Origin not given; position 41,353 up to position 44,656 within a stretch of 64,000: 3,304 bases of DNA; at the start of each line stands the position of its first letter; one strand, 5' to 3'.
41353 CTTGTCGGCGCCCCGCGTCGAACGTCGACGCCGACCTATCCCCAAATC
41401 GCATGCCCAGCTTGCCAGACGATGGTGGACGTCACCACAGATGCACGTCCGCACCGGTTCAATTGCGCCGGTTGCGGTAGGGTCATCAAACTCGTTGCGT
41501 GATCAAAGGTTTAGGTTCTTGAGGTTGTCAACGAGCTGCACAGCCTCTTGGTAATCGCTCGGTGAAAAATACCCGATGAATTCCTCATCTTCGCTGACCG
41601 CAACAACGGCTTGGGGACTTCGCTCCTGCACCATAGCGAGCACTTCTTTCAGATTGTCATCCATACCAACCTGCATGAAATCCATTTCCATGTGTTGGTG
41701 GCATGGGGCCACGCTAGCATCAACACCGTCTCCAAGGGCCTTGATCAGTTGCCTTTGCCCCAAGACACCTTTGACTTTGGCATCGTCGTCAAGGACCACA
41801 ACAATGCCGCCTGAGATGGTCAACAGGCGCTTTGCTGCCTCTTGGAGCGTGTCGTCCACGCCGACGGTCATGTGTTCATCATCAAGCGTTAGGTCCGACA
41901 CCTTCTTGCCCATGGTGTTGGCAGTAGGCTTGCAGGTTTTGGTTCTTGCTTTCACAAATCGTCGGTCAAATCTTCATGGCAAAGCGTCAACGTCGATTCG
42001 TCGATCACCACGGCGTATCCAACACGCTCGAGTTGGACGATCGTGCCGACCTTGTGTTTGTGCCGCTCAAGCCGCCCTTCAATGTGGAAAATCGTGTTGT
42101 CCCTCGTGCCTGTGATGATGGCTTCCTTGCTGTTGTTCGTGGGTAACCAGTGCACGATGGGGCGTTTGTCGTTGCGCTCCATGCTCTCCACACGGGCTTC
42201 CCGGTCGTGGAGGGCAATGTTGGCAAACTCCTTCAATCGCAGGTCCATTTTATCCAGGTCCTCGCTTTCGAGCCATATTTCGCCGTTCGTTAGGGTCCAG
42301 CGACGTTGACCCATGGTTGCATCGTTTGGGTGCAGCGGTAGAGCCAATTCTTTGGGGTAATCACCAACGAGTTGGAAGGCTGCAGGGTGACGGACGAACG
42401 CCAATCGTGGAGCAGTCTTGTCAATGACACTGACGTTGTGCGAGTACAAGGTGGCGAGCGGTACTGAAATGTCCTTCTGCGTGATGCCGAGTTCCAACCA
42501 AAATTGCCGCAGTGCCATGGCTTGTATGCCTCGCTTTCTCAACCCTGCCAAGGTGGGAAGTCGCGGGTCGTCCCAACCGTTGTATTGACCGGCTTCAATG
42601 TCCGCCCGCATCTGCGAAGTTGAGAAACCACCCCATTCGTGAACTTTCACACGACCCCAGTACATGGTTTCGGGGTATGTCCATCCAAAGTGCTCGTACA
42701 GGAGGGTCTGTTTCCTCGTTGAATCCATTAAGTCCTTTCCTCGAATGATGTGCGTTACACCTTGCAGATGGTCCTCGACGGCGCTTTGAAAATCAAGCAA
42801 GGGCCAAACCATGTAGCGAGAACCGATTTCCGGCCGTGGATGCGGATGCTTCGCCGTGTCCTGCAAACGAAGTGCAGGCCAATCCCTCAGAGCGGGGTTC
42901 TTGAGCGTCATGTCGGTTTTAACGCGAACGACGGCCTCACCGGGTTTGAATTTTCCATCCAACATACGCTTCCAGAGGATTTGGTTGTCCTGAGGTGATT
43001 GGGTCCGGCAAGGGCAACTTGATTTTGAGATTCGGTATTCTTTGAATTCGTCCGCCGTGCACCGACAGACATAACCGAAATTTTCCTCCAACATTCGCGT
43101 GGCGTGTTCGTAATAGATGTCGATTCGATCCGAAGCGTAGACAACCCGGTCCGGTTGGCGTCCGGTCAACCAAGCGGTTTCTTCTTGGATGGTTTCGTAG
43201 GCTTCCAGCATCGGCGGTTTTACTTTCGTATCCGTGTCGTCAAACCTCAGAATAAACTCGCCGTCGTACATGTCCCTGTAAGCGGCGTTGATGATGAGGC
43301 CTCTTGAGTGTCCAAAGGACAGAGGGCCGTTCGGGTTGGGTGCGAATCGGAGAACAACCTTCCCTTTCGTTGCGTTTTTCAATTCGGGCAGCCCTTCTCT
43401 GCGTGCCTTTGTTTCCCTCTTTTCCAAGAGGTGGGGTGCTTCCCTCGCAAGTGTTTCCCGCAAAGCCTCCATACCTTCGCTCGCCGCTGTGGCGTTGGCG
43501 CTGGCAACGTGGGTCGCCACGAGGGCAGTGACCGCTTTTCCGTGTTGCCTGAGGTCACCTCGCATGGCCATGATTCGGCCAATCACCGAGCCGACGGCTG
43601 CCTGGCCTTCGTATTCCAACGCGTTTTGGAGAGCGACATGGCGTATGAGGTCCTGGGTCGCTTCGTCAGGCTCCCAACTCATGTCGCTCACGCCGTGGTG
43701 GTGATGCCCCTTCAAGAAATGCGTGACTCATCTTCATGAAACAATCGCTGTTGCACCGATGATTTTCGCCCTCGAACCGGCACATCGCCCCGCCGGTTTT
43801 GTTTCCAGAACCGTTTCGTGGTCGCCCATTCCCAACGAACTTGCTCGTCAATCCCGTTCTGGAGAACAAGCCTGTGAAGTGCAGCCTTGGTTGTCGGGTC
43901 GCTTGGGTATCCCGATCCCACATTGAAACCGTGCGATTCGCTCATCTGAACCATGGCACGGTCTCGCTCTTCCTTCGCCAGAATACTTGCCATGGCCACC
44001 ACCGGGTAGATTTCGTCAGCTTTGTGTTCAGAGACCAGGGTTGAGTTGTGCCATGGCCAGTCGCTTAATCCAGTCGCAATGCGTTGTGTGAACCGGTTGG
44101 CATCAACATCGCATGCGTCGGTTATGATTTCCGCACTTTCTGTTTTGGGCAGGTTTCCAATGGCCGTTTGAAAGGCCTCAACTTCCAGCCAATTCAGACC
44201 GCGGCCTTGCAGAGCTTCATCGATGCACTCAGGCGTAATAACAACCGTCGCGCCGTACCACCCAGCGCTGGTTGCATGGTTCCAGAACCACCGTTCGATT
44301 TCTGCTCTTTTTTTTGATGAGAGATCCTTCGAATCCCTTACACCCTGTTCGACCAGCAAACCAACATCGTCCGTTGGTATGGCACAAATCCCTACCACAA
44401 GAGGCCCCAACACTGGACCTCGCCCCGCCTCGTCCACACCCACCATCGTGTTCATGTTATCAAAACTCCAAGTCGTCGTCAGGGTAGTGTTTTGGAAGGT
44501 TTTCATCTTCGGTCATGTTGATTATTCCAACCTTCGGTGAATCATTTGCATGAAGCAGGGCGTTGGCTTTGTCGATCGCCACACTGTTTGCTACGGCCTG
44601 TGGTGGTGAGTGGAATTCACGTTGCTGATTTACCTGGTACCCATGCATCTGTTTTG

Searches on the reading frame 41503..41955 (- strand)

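Call 85: search_protein_families(library=pfam, proteins=[window:41503-41955:-], max_evalue=0.001)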
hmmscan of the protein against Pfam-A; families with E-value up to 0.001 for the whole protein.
window:41503-41955:- (150 aa): 1 family
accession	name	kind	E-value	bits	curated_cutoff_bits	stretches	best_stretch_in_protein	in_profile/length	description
PF00571.33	CBS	-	2.4e-11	44.2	24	1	25-75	6-56/57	CBS domain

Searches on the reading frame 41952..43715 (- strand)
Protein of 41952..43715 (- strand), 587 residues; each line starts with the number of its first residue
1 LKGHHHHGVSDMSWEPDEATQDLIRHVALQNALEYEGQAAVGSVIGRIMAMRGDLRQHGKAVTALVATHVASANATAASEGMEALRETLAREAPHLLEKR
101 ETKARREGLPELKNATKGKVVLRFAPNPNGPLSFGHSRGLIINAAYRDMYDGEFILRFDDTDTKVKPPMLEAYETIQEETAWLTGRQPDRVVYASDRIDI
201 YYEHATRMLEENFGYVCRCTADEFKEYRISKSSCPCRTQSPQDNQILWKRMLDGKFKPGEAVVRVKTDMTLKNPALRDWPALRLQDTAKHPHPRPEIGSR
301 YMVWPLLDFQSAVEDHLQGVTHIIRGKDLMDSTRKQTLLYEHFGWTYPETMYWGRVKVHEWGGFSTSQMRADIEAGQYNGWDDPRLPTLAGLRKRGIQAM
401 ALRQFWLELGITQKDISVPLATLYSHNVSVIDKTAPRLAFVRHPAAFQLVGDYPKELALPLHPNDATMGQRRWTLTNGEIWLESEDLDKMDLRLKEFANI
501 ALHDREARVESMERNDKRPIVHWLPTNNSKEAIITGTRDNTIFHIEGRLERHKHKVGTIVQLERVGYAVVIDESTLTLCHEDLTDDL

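Call 11: search_protein_families(library=pfam, proteins=[window:41952-43715:-], max_evalue=0.001)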
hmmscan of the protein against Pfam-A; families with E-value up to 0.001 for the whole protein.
window:41952-43715:- (587 aa): 3 families
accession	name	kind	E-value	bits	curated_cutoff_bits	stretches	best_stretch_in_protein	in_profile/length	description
PF00749.27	tRNA-synt_1c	-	8e-57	193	23.4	1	119-422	1-303/314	tRNA synthetases class I (E and Q), catalytic domain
PF03950.23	tRNA-synt_1c_C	-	8.3e-10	39.2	23.9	1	435-505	1-76/91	tRNA synthetases class I (E and Q), anti-codon binding domain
PF20974.2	tRNA-synt_1c_C2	-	0.00066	20.8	23.9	0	520-570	1-68/69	tRNA synthetases class I (E and Q), anti-codon binding domain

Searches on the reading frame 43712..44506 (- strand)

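Call 11: search_protein_families(library=pfam, proteins=[window:43712-44506:-], max_evalue=0.001)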
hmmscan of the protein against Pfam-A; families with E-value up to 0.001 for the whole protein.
window:43712-44506:- (264 aa): 1 family
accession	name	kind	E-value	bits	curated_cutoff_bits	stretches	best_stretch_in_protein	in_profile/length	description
PF01351.25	RNase_HII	-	2.4e-36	125.9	25.8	1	22-230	1-199/199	Ribonuclease HII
